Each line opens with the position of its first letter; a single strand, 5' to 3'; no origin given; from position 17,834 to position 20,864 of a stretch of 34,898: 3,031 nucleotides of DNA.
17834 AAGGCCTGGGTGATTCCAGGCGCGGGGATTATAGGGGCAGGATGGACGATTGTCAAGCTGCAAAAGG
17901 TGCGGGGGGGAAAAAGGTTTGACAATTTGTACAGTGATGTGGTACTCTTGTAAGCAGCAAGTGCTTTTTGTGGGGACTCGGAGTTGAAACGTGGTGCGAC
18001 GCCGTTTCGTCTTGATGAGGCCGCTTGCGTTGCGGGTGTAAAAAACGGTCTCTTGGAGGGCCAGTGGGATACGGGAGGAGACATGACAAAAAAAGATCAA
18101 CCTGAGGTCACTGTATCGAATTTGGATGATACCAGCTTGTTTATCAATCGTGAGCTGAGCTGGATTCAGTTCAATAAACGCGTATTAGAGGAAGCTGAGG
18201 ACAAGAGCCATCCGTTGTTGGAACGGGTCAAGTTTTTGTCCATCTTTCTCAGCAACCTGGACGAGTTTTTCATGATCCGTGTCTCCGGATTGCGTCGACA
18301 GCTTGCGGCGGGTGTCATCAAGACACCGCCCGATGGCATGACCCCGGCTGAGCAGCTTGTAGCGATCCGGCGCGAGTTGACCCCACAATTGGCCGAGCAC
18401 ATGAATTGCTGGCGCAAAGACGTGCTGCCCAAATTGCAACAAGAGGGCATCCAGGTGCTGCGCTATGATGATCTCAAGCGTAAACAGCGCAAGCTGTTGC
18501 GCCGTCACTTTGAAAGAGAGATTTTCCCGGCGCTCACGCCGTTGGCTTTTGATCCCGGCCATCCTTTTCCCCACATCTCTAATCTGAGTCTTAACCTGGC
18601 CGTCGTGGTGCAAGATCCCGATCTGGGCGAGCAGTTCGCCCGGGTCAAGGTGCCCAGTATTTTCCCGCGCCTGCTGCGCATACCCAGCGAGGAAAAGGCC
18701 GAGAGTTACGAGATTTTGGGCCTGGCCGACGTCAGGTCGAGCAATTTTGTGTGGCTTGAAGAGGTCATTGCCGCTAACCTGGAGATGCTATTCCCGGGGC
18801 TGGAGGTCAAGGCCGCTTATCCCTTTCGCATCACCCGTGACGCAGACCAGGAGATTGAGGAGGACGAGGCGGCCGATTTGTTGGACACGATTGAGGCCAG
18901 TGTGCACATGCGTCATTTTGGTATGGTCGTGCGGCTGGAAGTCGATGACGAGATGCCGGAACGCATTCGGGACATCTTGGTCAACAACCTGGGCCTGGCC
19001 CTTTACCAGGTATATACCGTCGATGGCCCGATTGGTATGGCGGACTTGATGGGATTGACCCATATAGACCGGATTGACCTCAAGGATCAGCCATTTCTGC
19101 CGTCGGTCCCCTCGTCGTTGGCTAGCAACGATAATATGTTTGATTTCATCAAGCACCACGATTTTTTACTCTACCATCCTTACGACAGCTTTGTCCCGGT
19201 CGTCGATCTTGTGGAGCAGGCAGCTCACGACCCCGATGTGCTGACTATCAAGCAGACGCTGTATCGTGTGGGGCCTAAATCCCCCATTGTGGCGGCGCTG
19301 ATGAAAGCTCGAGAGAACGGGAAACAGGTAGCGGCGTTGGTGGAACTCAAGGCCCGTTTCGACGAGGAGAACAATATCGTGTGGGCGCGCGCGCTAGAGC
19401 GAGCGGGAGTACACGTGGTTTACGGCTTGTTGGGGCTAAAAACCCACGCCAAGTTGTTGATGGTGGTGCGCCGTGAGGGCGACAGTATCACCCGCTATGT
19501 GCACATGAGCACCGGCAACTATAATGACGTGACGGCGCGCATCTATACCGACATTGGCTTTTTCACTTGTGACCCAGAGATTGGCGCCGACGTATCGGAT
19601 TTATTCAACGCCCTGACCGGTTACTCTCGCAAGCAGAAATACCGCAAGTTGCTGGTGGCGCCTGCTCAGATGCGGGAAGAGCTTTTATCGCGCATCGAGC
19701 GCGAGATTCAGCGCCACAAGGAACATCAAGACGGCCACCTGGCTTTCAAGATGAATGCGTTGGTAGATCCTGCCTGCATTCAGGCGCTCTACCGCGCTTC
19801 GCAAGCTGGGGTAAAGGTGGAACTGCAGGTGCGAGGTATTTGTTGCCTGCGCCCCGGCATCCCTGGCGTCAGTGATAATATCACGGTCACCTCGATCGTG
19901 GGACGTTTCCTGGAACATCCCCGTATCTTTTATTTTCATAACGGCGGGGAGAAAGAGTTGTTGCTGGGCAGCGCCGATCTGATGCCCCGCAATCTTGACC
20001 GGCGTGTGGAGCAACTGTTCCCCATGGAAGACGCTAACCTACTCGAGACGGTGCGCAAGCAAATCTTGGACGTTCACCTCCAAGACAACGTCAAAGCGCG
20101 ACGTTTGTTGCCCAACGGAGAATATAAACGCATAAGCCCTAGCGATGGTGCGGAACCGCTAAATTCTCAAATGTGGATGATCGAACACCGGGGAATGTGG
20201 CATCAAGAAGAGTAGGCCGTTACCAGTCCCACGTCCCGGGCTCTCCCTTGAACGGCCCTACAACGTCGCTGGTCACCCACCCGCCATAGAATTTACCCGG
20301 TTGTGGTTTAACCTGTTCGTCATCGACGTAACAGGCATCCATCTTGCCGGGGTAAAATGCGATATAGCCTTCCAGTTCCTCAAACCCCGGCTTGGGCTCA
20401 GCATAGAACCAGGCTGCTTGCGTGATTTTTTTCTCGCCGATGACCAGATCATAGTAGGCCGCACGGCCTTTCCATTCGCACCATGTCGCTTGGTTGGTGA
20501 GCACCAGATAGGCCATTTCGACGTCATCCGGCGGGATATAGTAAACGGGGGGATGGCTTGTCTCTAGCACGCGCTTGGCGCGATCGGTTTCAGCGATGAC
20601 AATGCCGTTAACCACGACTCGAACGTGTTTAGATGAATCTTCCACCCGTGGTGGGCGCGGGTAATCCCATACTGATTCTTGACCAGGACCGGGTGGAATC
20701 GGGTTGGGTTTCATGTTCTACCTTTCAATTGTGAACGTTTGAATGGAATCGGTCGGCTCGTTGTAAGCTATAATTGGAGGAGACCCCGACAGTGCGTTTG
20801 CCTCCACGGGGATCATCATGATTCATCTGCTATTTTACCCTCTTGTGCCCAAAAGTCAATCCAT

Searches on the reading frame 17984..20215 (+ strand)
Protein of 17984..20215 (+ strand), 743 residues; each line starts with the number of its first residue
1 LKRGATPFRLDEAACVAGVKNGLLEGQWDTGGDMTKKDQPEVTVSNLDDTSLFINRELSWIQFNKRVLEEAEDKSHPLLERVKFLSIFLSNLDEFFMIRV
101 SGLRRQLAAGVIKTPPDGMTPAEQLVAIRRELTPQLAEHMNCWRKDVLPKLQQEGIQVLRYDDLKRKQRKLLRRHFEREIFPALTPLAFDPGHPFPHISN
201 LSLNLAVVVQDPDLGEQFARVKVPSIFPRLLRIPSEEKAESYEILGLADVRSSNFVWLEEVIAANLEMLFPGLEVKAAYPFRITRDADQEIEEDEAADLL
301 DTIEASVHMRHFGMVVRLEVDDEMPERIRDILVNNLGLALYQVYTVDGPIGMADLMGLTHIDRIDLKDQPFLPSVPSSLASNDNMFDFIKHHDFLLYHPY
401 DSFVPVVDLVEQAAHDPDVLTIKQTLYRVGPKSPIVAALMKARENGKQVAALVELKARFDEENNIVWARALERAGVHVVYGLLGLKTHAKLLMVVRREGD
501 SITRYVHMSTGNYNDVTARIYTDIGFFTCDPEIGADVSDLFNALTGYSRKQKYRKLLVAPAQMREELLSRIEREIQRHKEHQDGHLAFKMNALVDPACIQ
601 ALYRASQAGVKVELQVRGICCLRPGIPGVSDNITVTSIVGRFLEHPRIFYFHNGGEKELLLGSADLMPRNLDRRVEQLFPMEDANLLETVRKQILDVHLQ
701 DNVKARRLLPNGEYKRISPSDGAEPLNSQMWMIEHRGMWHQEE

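Call 29: search_protein_families(library=pfam, proteins=[window:17984-20215:+], max_evalue=0.0001)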
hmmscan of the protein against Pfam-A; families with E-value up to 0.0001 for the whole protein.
window:17984-20215:+ (743 aa): 5 families
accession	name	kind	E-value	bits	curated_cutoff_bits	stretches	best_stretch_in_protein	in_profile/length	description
PF17941.7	PP_kinase_C_1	-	7.5e-76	253.8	25.7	1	384-549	1-166/167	Polyphosphate kinase C-terminal domain 1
PF13090.12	PP_kinase_C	-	3.3e-67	225.7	25.8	1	556-729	1-172/172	Polyphosphate kinase C-terminal domain 2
PF02503.22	PP_kinase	-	3.2e-63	213.2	31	1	167-358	1-183/183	Polyphosphate kinase middle domain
PF13089.11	PP_kinase_N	-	5.5e-41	139.6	23.8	1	53-158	1-106/107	Polyphosphate kinase N-terminal domain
PF13091.12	PLDc_2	-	3.2e-07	30.7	27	0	427-543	17-130/132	PLD-like domain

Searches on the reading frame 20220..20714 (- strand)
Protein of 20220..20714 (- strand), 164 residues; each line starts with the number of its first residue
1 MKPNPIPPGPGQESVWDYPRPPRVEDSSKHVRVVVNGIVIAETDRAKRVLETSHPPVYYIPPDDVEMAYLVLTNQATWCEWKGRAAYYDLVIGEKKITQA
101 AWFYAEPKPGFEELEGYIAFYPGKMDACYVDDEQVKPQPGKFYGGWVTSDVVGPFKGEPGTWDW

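Call 29: search_protein_families(library=pfam, proteins=[window:20220-20714:-], max_evalue=0.0001)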
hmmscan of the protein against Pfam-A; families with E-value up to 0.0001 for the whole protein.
window:20220-20714:- (164 aa): 1 family
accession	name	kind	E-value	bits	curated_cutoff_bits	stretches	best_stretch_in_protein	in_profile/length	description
PF04248.19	NTP_transf_9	-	1.9e-37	127.4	22.1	1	31-122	1-92/93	Domain of unknown function (DUF427)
